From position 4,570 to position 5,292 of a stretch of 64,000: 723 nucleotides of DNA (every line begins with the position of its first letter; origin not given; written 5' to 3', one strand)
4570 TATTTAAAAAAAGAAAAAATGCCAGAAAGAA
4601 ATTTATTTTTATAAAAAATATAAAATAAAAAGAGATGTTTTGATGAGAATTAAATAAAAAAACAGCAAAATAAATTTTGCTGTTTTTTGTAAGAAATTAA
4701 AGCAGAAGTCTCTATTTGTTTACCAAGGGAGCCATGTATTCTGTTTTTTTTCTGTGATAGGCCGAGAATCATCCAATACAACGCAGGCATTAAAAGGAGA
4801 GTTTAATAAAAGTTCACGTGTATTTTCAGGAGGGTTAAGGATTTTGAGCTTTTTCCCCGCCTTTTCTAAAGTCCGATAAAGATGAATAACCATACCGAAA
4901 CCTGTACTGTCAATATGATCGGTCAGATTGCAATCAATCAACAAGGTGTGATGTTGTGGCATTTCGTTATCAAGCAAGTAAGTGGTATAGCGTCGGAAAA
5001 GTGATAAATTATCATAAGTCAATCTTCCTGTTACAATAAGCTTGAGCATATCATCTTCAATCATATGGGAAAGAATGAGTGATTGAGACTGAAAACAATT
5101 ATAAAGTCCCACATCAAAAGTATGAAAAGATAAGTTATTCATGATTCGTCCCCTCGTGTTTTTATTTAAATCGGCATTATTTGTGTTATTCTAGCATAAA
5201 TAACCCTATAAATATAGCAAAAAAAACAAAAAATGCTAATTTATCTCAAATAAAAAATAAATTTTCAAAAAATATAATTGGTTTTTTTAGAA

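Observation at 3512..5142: Tandem triplet of divergent single-domain STAS genes with no kinase, phosphatase or sigma factor beside them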

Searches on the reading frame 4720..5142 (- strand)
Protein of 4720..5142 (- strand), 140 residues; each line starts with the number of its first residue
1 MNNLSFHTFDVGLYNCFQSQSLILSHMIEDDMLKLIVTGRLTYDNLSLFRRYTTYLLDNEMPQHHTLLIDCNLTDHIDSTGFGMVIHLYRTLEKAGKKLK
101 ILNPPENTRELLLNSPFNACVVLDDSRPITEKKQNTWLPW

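Call 4: search_protein_families(library=pfam, proteins=[window:4720-5142:-], max_evalue=10)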
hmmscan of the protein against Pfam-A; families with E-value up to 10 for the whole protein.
window:4720-5142:- (140 aa): 2 families
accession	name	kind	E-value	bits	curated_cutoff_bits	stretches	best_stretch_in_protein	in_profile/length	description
PF01740.26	STAS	-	1e-08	35.3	22.6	1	30-118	8-94/106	STAS domain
PF13466.11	STAS_2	-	1.2e-06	29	29.2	1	37-112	3-74/80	STAS domain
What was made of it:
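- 4720..5142 (-): STAS gene A (140 aa), with a canonical phospho-site motif IDSTGFG (Ser79). It is its own transcription unit. Pfam STAS 35.3 bits and STAS_2 29.0 bits (call 4).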

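Call 9: search_protein_families(library=ncbifam, proteins=[window:4720-5142:-], max_evalue=0.01)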
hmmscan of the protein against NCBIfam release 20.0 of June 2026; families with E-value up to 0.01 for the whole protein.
window:4720-5142:- (140 aa): 4 families
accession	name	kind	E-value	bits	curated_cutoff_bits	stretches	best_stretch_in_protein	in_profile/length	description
TIGR00377.1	ant_ant_sig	superfamily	4.2e-06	26.6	53.45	1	28-112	9-91/108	anti-sigma factor antagonist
NF033618.0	mlaB_1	equivalog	5.2e-05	23.6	90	1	34-110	11-81/94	lipid asymmetry maintenance protein MlaB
TIGR02886.1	spore_II_AA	equivalog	0.00012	22.1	114.75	1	31-114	8-89/106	anti-sigma F factor antagonist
TIGR00815.1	sulP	subfamily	0.0058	15.1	380.45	1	37-114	462-546/565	sulfate permease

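Call 10: find_encoding_contigs(protein=window:4720-5142:-, flank=10000, max_places=10)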
Protein window:4720-5142:- (140 aa): 11 contigs read that carry it; 10 places shown.
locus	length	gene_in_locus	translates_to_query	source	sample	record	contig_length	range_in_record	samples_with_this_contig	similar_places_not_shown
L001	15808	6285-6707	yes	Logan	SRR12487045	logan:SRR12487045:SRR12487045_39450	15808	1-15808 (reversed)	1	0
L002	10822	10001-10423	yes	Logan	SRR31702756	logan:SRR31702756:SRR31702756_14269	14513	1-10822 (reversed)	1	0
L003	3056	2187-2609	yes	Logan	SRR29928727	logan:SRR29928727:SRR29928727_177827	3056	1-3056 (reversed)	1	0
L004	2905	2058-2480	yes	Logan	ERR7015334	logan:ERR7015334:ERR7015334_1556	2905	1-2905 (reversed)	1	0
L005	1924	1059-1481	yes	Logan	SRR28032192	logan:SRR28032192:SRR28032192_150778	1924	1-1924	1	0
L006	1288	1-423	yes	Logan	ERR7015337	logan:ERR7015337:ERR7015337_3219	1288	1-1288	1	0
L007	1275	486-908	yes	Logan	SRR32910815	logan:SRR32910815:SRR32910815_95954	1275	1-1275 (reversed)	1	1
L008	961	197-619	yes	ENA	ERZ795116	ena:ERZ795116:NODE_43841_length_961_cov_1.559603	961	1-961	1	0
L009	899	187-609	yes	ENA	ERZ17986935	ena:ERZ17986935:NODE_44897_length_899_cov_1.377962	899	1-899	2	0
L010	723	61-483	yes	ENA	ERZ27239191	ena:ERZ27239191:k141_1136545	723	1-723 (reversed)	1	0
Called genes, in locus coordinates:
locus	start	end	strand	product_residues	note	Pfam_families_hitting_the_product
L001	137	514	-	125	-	PF01648:ACPS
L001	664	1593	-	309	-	PF00698:Acyl_transf_1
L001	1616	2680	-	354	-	PF00586:AIRS, PF02769:AIRS_C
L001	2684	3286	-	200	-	PF00475:IGPD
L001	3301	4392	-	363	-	PF00155:Aminotran_1_2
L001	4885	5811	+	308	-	PF01063:Aminotran_4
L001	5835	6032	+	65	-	PF10276:zf-CHCC (weak)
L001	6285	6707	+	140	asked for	PF01740:STAS, PF13466:STAS_2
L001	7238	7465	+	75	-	-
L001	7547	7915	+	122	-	-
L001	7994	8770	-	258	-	PF00378:ECH_1, PF16113:ECH_2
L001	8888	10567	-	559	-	PF00171:Aldedh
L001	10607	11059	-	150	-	PF00258:Flavodoxin_1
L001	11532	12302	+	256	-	PF05138:PaaA_PaaC, PF13794:Ferritin_fold-like (faint)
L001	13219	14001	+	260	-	PF00378:ECH_1, PF16113:ECH_2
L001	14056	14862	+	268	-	PF00378:ECH_1, PF16113:ECH_2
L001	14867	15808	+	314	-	?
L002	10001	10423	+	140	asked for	PF01740:STAS, PF13466:STAS_2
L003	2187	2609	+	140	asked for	PF01740:STAS, PF13466:STAS_2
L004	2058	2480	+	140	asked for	PF01740:STAS, PF13466:STAS_2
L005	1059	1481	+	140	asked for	PF01740:STAS, PF13466:STAS_2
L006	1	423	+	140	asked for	PF01740:STAS, PF13466:STAS_2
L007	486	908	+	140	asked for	PF01740:STAS, PF13466:STAS_2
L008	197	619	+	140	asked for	PF01740:STAS, PF13466:STAS_2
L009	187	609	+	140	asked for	PF01740:STAS, PF13466:STAS_2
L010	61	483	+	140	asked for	PF01740:STAS, PF13466:STAS_2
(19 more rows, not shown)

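Call 11: find_homologous_proteins(query=window:4720-5142:-, max_evalue=0.001)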
Query window:4720-5142:- (140 aa): 1 proteins with E <= 0.001 among 8 candidates.
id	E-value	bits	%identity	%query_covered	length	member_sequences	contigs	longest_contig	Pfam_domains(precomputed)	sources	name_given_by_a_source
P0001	2.5e-84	298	97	99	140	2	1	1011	PF01740.27,PF13466.13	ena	-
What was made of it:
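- Tried and rejected: A word-indexed homology search with A found only A itself (call 11).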

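Call 20: search_solved_structures(query=A1, max_evalue=1, show_alignments=3)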
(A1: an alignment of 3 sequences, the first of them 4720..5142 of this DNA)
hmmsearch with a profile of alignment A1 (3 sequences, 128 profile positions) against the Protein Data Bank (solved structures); distinct sequences matched with E-value up to 1: 6.
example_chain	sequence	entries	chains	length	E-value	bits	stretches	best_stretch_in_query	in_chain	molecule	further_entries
6m36_B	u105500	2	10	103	0.0005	23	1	59-116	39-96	Anti-sigma-B factor antagonist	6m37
1th8_B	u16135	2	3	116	0.0022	20.9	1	18-113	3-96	Anti-sigma F factor antagonist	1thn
1tid_B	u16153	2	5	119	0.0052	19.7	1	17-113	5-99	Anti-sigma F factor antagonist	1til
2ka5_A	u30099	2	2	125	0.012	18.5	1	19-118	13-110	Putative anti-sigma factor antagonist TM_1081 | Putative anti-sigma factor antagonist TM1081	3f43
7ch8_K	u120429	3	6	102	0.1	15.5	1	58-113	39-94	STAS domain-containing protein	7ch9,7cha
1auz_A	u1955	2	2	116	0.13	15.1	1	22-112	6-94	SPOIIAA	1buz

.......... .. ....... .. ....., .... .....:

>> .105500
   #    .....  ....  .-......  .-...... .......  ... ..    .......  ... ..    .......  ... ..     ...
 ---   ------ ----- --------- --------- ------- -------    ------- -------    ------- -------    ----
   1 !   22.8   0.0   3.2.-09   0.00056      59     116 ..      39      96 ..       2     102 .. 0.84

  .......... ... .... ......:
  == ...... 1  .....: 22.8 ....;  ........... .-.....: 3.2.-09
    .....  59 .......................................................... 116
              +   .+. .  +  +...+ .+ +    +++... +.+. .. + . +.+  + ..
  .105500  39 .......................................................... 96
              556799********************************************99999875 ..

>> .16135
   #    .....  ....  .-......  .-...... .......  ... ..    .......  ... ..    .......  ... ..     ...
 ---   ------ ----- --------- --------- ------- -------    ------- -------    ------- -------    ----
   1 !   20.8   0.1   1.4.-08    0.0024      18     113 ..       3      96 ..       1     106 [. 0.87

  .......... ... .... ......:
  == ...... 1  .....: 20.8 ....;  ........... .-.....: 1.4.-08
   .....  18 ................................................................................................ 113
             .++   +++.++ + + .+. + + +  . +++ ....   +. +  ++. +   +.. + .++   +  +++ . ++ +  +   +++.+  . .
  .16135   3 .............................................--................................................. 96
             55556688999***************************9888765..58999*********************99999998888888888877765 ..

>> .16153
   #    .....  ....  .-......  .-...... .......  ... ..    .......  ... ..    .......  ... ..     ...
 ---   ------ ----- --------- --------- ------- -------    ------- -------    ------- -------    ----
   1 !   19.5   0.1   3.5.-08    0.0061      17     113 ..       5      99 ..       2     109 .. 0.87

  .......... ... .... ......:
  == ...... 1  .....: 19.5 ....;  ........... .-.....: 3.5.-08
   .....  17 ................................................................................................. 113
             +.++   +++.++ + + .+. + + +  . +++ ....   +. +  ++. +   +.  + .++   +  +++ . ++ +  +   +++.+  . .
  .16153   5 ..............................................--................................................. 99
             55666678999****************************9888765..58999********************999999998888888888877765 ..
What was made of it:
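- The Ser of A and C aligns with the phospho-Ser of SpoIIAA and RsbV (call 20).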

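Call 25: search_protein_representatives(alignment_id=A1)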
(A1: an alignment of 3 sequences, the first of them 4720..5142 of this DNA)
Query: 3 sequences, 128 profile positions. Proteins with E-value up to 0.001 (for the whole library): 280; up to 1e-10: 6; up to 1e-30: 2. The best 150 are listed.
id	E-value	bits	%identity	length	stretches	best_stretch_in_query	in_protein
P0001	2.2e-57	208.4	-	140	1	1-126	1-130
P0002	8.6e-37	141.9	-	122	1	10-118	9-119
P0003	3.9e-27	110.7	-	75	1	57-128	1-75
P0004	9.1e-22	93.3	-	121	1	18-118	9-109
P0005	9.0e-11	57.8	-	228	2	28-113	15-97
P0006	1.0e-10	57.6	-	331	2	20-116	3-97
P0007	2.4e-10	56.4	-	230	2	16-108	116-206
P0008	1.0e-09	54.3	-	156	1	2-119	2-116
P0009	2.9e-08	49.7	-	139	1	24-119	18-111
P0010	4.4e-08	49.1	-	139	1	17-112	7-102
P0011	4.5e-08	49.0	-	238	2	19-119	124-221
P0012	4.8e-08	49.0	-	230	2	51-111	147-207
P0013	1.6e-07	47.2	-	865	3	64-109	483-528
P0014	1.9e-07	47.0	-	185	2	57-108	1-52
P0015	2.7e-07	46.5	-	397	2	3-115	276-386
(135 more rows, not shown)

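Call 28: find_homologous_proteins(query=A2, max_evalue=0.001)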
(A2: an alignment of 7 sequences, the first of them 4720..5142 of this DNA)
Query A2 (7 sequences) (140 aa, profile of the alignment): 7 proteins with E <= 0.001 among 646 candidates.
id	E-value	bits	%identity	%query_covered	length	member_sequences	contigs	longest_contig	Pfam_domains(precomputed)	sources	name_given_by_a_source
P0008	7.5e-42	160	27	75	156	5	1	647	PF01740.27,PF13466.13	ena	-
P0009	1.4e-40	156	20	66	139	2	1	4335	PF01740.27,PF13466.13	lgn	-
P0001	1.6e-40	156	97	99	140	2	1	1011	PF01740.27,PF13466.13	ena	-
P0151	8.1e-30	121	21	67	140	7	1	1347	PF01740.27,PF13466.13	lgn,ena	-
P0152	1.3e-28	117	22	63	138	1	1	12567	PF01740.27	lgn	-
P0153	5.6e-23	99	32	54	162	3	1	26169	PF01740.27,PF13466.13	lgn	-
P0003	3.5e-21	93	36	39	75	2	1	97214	-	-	-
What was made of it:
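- Tried and rejected: With a 7-sequence alignment it found only 7 proteins (call 28).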

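Call 29: find_encoding_contigs(protein=P0153, flank=10000, max_places=4)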
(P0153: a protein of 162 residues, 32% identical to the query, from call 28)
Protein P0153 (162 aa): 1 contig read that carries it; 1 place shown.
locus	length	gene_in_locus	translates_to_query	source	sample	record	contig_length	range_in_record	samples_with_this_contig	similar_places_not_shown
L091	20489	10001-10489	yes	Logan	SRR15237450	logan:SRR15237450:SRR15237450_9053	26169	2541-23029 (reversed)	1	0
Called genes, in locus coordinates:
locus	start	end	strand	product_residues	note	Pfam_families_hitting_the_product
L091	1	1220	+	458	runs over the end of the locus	PF02321:OEP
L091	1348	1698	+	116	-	PF28289:BV97_02767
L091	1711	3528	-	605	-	PF01019:G_glu_transpept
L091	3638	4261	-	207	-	-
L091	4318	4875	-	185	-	-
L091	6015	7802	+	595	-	PF00072:Response_reg, PF07228:SpoIIE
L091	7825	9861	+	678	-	PF00672:HAMP, PF00015:MCPsignal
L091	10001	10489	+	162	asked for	PF01740:STAS, PF13466:STAS_2 (weak)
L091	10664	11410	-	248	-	PF00460:Flg_bb_rod (faint), PF22692:LlgE_F_G_D1, PF06429:Flg_bbr_C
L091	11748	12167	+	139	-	PF04246:RseC_MucC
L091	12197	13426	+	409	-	PF07992:Pyr_redox_2 (weak), PF00890:FAD_binding_2 (weak), PF01266:DAO (weak), PF01494:FAD_binding_3, PF05834:Lycopene_cycl (faint), PF13450:NAD_binding_8 (faint), PF08491:SE (faint)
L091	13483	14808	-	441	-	PF25919:BSH_CusB (weak), PF25917:BSH_RND (faint), PF25997:BSH_YhbJ (faint), PF00364:Biotin_lipoyl (faint), PF25967:RND-MFP_C, PF25975:CzcB_C, PF25989:YknX_C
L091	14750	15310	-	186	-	-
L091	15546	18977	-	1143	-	PF13245:AAA_19, PF13604:AAA_30, PF20720:nSTAND3 (faint), PF01443:Viral_helicase1 (faint), PF13086:AAA_11 (weak), PF13087:AAA_12, PF13538:UvrD_C_2 (weak)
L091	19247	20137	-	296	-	PF00481:PP2C (faint), PF13672:PP2C_2, PF07228:SpoIIE (faint)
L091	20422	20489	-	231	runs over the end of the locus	PF00814:TsaD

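Call 30: find_encoding_contigs(protein=P0152, flank=10000, max_places=4)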
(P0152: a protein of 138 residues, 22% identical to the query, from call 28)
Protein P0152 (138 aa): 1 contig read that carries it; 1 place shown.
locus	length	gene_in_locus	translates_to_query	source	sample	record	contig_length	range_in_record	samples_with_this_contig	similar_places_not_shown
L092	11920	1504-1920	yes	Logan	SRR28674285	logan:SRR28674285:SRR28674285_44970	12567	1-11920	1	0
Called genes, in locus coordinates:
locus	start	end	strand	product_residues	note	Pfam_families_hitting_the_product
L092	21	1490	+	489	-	PF07396:Porin_O_P (weak)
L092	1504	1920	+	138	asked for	PF01740:STAS (weak)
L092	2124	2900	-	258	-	PF00902:TatC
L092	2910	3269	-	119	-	PF02416:TatA_B_E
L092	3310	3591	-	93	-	PF02416:TatA_B_E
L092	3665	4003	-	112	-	PF11969:DcpS_C, PF01230:HIT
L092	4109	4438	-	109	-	PF01503:PRA-PH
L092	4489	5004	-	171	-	PF01502:PRA-CH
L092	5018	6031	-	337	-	PF02618:YceG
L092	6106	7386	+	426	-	PF11306:DUF3108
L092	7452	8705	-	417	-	PF00275:EPSP_synthase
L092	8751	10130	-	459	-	PF00171:Aldedh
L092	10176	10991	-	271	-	PF00218:IGPS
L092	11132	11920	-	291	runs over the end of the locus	PF01497:Peripla_BP_2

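Call 31: find_encoding_contigs(protein=P0009, flank=10000, max_places=4)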
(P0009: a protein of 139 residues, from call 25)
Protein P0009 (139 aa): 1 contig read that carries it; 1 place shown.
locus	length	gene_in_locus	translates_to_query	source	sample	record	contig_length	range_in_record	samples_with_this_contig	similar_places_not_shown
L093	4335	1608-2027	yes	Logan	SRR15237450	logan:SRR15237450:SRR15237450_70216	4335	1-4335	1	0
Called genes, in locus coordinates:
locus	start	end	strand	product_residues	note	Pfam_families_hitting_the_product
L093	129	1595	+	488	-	-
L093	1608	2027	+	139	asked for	PF01740:STAS (weak), PF13466:STAS_2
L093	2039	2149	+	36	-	-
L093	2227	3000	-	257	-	PF00902:TatC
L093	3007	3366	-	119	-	PF02416:TatA_B_E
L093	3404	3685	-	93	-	PF02416:TatA_B_E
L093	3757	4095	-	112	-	PF11969:DcpS_C, PF01230:HIT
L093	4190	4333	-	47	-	?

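Call 32: search_protein_families(library=pfam, proteins=[L092:21-1490:+, L093:129-1595:+], max_evalue=0.01)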
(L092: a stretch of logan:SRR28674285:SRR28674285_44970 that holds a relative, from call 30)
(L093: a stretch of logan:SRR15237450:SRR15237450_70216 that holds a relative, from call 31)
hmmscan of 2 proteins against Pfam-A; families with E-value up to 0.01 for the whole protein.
L092:21-1490:+ (489 aa): 2 families
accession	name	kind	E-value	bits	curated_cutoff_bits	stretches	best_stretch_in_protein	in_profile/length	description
PF07396.17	Porin_O_P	-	2.3e-05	24.2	20.9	1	179-409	53-281/370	Phosphate-selective porin O and P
PF07642.17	BBP2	-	0.0002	21.1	26.2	0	360-463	222-312/339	Putative beta-barrel porin-2, OmpL-like. bbp2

L093:129-1595:+ (488 aa): 2 families
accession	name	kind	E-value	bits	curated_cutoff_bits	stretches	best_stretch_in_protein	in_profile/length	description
PF07642.17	BBP2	-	0.0003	20.6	26.2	0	372-464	235-314/339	Putative beta-barrel porin-2, OmpL-like. bbp2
PF07396.17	Porin_O_P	-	0.00044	20.1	20.9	1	179-408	54-281/370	Phosphate-selective porin O and P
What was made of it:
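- P0009 and P0152 lie 13 bp after a 489-aa porin-like gene in two species (calls 30-32).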

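Call 35: find_encoding_contigs(protein=P0004, flank=10000, max_places=4)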
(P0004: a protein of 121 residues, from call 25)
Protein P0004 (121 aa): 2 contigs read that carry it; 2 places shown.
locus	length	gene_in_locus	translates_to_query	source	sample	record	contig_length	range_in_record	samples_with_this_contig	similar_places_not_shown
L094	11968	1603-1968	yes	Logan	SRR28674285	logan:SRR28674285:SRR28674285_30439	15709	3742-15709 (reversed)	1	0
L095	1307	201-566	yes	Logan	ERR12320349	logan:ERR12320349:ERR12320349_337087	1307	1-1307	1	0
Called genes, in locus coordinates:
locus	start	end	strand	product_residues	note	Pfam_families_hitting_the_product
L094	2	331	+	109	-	?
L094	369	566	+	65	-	PF10276:zf-CHCC (weak)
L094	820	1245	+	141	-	PF01740:STAS, PF13466:STAS_2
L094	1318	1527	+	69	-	-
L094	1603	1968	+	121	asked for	-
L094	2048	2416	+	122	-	PF01740:STAS, PF13466:STAS_2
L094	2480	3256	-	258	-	PF00378:ECH_1, PF16113:ECH_2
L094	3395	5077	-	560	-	PF00171:Aldedh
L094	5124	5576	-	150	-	PF00258:Flavodoxin_1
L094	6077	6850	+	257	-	PF05138:PaaA_PaaC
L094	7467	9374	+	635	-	PF00474:SSF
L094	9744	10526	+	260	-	PF00378:ECH_1, PF16113:ECH_2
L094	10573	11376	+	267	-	PF00378:ECH_1, PF16113:ECH_2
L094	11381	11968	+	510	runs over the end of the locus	PF02737:3HCDH_N, PF03446:NAD_binding_2 (weak), PF00725:3HCDH, PF18321:3HCDH_RFF, PF00725:3HCDH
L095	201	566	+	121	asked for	-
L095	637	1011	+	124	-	PF13466:STAS_2, PF01740:STAS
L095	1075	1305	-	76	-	?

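Call 36: find_encoding_contigs(protein=P0002, flank=10000, max_places=4)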
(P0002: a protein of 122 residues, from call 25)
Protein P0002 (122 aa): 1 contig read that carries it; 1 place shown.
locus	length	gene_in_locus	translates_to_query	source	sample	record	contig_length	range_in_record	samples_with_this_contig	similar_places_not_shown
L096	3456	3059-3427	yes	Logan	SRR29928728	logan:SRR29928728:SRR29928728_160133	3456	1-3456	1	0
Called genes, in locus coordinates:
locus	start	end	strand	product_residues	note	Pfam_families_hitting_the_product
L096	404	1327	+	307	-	PF01063:Aminotran_4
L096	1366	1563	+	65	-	PF10276:zf-CHCC (weak)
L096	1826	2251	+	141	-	PF01740:STAS, PF13466:STAS_2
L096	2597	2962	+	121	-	-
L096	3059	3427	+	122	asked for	PF01740:STAS, PF13466:STAS_2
